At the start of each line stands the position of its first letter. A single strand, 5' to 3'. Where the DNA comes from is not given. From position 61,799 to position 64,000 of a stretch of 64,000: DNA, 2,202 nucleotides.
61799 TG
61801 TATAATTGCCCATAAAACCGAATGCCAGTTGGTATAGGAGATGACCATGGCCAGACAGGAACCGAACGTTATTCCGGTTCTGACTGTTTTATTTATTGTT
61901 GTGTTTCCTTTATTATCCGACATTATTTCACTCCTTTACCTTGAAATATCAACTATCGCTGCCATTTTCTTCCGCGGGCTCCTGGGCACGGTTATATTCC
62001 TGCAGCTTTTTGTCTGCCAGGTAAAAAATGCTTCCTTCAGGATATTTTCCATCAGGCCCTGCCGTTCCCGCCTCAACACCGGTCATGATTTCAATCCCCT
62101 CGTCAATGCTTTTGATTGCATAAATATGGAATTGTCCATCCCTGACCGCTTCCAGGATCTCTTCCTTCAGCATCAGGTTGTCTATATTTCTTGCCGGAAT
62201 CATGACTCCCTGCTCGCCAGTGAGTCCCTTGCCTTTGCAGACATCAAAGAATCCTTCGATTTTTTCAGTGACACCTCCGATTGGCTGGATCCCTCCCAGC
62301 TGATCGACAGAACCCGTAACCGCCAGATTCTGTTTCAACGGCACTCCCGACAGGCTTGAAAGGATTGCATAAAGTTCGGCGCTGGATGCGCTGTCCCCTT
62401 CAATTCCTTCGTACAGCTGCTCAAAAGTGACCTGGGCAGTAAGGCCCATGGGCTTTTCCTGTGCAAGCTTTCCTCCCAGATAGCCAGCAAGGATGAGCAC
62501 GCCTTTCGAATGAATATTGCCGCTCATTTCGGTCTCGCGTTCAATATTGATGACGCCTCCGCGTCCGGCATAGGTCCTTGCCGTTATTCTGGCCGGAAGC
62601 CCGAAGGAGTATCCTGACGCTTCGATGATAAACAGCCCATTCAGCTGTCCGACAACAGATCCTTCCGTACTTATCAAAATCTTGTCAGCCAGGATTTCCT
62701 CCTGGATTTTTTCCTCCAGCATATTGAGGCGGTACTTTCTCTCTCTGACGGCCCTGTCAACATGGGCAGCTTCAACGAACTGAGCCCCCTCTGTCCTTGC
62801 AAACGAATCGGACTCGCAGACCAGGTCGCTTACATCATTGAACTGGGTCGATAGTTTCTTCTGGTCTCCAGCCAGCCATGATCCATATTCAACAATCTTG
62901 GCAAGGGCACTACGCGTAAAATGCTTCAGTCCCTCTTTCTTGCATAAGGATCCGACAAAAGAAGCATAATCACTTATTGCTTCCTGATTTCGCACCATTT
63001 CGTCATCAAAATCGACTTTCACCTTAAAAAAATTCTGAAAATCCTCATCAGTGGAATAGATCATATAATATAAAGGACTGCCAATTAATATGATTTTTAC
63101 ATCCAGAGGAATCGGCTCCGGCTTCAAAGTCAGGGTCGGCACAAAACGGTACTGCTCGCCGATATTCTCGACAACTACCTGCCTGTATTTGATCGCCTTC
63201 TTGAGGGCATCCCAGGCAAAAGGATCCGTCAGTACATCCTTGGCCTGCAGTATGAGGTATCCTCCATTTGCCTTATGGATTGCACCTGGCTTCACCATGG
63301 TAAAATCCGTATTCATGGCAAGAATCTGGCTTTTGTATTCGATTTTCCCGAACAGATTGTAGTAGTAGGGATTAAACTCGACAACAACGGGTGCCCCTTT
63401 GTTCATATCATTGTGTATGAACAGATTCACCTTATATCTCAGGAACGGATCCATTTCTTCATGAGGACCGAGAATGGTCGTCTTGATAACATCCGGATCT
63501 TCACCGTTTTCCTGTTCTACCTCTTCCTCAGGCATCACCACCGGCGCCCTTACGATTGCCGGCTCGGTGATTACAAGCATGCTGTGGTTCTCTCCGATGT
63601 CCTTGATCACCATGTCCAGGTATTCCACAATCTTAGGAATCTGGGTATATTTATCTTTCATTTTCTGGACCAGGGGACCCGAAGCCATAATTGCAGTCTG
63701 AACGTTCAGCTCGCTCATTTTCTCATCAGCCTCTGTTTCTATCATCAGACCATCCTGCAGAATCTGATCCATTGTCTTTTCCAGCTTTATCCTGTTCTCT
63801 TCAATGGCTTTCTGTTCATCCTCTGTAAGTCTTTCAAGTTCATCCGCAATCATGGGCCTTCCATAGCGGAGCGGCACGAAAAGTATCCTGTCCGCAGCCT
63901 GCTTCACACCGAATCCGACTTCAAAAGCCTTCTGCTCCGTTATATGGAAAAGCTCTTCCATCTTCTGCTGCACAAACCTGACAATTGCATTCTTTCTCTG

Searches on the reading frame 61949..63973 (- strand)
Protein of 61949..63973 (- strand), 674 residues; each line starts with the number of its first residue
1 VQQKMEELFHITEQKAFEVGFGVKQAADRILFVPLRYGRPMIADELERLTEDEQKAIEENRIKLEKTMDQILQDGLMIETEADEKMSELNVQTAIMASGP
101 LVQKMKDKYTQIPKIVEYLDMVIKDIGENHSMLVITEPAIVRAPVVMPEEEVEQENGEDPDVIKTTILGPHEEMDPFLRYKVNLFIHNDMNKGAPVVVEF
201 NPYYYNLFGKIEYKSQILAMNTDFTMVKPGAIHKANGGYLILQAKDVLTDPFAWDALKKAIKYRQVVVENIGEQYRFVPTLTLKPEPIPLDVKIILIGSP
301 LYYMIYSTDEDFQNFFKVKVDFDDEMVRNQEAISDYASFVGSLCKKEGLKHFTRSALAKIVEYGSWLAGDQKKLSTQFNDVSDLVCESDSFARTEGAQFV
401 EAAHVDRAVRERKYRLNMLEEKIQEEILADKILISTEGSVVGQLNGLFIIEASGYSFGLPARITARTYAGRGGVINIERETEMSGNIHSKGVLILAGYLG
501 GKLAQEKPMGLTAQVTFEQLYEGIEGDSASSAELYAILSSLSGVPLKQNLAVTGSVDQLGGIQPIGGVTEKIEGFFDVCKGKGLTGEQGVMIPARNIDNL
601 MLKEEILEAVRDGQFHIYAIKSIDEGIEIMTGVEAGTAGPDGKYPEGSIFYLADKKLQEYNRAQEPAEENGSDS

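Call 23: search_protein_families(library=pfam, proteins=[window:61949-63973:-])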
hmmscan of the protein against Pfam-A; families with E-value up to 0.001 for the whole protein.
window:61949-63973:- (674 aa): 3 families
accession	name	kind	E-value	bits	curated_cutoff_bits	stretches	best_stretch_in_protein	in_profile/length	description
PF13654.12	AAA_32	-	2.7e-53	180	21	1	192-323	1-133/133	LonB-like, AAA domain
PF20436.4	LonB_AAA-LID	-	6.8e-26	90.5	22.4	1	351-415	1-65/65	Archaeal LonB, AAA+ ATPase LID domain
PF05362.19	Lon_C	-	6.9e-07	29.5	21.1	1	525-628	108-200/205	Lon protease (S16) C-terminal proteolytic domain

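Call 66: find_encoding_contigs(protein=window:61949-63973:-, flank=10000, max_places=3)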
Protein window:61949-63973:- (674 aa): no gene with exactly this product is on record in the collection.
